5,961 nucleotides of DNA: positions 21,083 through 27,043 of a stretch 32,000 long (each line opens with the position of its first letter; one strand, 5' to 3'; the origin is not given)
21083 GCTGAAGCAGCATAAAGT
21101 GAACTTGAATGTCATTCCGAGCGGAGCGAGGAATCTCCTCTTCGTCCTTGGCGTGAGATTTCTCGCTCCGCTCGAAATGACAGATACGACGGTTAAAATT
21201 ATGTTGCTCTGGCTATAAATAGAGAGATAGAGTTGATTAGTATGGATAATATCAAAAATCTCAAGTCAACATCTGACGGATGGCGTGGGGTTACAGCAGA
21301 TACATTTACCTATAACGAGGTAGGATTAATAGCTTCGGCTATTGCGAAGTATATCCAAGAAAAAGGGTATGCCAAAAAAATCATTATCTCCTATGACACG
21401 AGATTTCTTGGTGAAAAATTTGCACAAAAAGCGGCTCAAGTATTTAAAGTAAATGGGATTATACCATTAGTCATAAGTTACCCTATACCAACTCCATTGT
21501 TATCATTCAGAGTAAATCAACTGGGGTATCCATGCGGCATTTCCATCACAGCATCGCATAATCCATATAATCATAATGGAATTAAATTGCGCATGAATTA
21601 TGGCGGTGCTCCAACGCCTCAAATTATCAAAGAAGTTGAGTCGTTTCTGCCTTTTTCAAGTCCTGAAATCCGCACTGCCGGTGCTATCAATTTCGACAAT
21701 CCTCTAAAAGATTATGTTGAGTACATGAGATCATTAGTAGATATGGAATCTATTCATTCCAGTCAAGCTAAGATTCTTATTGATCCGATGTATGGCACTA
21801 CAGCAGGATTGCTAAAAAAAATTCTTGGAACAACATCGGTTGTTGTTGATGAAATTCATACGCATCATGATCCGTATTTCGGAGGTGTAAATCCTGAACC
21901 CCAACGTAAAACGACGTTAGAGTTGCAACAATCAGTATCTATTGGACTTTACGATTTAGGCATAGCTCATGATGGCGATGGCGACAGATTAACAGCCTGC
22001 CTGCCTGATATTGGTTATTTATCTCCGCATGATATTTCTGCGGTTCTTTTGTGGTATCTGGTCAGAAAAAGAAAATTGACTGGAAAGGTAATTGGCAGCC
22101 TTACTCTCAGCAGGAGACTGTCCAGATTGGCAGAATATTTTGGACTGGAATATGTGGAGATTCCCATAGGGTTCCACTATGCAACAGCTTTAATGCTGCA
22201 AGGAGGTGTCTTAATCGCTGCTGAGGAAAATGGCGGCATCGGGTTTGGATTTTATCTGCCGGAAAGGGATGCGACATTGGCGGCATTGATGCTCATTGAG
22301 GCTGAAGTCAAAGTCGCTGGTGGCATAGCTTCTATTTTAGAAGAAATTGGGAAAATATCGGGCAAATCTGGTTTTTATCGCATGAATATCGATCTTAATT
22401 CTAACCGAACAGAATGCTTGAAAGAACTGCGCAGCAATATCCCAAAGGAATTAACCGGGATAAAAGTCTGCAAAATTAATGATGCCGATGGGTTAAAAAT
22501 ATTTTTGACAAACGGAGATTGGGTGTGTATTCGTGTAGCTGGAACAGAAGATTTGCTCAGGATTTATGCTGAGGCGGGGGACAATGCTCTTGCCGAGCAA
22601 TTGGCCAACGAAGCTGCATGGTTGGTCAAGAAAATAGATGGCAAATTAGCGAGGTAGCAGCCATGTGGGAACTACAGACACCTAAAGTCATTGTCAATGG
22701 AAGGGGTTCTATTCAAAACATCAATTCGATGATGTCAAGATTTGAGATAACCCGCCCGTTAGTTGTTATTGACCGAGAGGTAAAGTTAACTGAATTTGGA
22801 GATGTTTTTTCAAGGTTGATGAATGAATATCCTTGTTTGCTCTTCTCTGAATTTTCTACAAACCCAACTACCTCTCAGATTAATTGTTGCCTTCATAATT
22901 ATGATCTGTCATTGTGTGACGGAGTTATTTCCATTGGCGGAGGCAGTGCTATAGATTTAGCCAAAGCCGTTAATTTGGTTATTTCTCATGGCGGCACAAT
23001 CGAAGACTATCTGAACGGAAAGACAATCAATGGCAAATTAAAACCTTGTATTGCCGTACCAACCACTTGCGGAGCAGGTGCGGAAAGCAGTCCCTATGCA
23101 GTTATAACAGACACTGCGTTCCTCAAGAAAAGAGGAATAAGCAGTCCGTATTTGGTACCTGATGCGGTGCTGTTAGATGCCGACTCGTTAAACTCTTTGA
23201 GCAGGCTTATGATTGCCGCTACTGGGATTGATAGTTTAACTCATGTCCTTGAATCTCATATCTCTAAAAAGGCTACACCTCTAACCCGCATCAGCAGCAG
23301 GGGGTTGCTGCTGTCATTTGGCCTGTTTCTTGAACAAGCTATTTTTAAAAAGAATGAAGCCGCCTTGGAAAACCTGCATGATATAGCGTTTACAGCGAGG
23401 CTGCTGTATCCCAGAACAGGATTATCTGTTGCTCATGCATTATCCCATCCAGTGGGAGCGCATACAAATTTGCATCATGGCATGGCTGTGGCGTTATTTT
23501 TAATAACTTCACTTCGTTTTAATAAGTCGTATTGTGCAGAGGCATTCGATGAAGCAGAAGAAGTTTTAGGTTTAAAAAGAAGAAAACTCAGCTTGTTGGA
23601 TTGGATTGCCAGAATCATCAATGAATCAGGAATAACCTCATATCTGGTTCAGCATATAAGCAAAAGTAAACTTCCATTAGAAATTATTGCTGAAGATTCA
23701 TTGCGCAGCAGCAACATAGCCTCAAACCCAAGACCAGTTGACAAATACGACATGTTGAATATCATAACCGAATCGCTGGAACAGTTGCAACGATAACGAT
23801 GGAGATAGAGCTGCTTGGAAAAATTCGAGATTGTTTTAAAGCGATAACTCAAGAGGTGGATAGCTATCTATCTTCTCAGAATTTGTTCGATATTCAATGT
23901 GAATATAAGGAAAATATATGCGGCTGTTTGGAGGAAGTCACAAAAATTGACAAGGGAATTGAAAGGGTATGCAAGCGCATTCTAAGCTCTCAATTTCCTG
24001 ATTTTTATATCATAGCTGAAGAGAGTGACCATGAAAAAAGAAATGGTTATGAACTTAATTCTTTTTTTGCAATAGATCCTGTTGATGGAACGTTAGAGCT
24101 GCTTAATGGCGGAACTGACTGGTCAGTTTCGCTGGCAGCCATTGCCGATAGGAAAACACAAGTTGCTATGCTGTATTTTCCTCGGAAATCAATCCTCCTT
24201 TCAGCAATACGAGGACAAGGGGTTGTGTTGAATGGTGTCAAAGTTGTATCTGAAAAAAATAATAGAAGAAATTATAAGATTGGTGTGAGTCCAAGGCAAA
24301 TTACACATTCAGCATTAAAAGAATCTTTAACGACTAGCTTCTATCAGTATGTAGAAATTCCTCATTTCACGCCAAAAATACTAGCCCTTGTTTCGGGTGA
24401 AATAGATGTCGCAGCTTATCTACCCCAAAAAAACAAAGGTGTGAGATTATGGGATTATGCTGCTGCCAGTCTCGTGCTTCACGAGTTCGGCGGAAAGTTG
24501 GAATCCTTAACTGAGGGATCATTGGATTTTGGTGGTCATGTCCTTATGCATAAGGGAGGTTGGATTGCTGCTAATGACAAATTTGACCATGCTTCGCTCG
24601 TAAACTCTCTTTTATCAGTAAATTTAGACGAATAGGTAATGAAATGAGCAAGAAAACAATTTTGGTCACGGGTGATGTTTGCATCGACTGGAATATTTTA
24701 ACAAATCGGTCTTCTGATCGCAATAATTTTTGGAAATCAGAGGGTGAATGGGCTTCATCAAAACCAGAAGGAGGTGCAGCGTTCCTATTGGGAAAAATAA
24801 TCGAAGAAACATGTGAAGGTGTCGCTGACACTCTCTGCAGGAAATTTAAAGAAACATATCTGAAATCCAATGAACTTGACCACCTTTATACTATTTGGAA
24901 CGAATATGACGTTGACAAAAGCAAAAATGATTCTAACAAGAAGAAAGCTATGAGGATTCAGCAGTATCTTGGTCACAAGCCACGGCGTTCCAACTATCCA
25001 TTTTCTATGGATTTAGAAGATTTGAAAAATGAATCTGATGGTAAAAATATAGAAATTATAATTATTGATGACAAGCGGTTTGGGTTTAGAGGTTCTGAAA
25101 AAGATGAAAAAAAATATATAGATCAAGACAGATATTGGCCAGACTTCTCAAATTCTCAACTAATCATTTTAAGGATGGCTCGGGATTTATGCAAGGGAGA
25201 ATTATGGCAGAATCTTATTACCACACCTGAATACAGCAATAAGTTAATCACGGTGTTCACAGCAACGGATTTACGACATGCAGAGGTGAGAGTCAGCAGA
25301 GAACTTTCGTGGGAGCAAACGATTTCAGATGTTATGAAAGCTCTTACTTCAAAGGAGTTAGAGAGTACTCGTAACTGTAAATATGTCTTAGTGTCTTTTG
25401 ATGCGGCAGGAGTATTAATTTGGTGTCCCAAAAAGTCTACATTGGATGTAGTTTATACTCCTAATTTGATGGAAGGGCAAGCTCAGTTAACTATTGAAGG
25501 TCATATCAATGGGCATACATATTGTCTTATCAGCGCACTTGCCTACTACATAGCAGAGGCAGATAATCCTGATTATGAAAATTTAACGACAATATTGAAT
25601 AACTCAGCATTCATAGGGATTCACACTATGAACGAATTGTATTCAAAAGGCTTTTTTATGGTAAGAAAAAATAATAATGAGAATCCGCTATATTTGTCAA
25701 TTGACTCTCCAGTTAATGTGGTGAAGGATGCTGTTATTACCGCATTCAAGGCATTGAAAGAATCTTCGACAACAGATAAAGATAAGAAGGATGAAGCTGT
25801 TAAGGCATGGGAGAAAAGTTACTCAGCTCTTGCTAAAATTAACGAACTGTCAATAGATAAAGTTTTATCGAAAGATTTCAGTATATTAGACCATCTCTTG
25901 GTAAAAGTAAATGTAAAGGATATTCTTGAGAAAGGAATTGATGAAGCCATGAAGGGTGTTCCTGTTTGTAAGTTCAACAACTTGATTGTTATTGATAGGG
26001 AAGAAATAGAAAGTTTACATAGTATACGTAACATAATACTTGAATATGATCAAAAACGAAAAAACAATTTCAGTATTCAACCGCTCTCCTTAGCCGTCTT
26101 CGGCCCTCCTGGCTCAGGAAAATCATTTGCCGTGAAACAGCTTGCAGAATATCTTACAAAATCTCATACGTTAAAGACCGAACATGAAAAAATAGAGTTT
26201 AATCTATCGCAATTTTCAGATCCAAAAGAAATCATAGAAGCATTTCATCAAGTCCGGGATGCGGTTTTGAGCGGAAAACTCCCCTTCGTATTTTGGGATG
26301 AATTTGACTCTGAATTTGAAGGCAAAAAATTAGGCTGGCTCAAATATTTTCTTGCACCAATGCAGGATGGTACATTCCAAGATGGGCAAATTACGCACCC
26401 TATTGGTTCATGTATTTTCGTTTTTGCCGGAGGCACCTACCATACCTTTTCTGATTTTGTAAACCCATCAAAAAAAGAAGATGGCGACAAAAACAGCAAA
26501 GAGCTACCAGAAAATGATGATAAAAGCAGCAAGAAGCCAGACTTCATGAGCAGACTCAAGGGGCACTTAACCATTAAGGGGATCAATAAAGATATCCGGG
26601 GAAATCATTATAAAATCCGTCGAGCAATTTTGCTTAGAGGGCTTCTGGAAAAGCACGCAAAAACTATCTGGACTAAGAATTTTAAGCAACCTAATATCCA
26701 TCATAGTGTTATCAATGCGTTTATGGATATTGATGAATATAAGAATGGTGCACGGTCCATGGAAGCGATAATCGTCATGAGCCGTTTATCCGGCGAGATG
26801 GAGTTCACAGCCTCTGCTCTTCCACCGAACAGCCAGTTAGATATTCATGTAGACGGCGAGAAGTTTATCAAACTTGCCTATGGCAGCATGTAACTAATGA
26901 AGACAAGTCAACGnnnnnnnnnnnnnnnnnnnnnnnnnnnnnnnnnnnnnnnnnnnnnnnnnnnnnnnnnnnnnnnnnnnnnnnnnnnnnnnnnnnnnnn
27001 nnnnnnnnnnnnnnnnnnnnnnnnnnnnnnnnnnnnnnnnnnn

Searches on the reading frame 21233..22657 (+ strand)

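Call 29: search_protein_families(library=pfam, proteins=[window:21233-22657:+], max_evalue=0.001)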
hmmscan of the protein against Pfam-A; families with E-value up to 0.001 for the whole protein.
window:21233-22657:+ (474 aa): 4 families
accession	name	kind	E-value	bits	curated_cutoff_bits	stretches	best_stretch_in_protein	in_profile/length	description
PF02878.22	PGM_PMM_I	-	1e-30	106.7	22.5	1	14-137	6-129/138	Phosphoglucomutase/phosphomannomutase, alpha/beta/alpha domain I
PF02879.22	PGM_PMM_II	-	1.7e-18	67.5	29.3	1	159-256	1-99/103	Phosphoglucomutase/phosphomannomutase, alpha/beta/alpha domain II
PF02880.22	PGM_PMM_III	-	1e-14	55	20.7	1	266-362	3-101/115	Phosphoglucomutase/phosphomannomutase, alpha/beta/alpha domain III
PF00408.26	PGM_PMM_IV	-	7.4e-09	36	23.1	1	406-461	14-65/68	Phosphoglucomutase/phosphomannomutase, C-terminal domain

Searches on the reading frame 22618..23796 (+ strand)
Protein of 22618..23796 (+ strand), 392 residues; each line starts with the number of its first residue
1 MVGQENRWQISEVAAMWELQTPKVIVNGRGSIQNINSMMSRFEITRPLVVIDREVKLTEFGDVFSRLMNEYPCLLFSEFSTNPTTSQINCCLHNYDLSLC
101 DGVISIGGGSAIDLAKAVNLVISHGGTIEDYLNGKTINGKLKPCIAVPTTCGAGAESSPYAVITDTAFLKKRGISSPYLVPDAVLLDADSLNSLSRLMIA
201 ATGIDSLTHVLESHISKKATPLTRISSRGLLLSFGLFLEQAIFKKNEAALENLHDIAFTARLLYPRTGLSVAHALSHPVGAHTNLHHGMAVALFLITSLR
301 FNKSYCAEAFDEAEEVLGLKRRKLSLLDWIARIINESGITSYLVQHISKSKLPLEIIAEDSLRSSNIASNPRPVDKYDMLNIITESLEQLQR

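Call 29: search_protein_families(library=pfam, proteins=[window:22618-23796:+], max_evalue=0.001)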
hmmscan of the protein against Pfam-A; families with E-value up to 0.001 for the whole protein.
window:22618-23796:+ (392 aa): 3 families
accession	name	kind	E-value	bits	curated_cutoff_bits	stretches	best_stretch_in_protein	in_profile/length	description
PF00465.25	Fe-ADH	-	5e-38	130.8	31.3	1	22-187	1-167/168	Iron-containing alcohol dehydrogenase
PF25137.1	ADH_Fe_C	-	1e-21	78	27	1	200-386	2-193/194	Fe-containing alcohol dehydrogenase family, C-terminal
PF13685.12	Fe-ADH_2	-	8.3e-08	32.8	28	1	28-118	3-93/149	Iron-containing alcohol dehydrogenase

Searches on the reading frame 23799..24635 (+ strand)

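Call 29: search_protein_families(library=pfam, proteins=[window:23799-24635:+], max_evalue=0.001)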
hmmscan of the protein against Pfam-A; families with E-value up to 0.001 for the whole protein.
window:23799-24635:+ (278 aa): 1 family
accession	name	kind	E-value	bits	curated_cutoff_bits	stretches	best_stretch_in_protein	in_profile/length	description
PF00459.30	Inositol_P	-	1.4e-26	94.1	27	1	44-268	39-263/271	Inositol monophosphatase family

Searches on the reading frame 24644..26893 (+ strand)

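Call 29: search_protein_families(library=pfam, proteins=[window:24644-26893:+], max_evalue=0.001)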
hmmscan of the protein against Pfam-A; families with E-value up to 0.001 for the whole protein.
window:24644-26893:+ (749 aa): 2 families
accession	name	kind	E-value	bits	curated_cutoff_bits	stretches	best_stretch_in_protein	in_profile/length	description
PF00004.35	AAA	-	0.00013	22.8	21.2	1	485-558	3-70/131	ATPase family associated with various cellular activities (AAA)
PF13401.12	AAA_22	-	0.00021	22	27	1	482-534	7-54/130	AAA domain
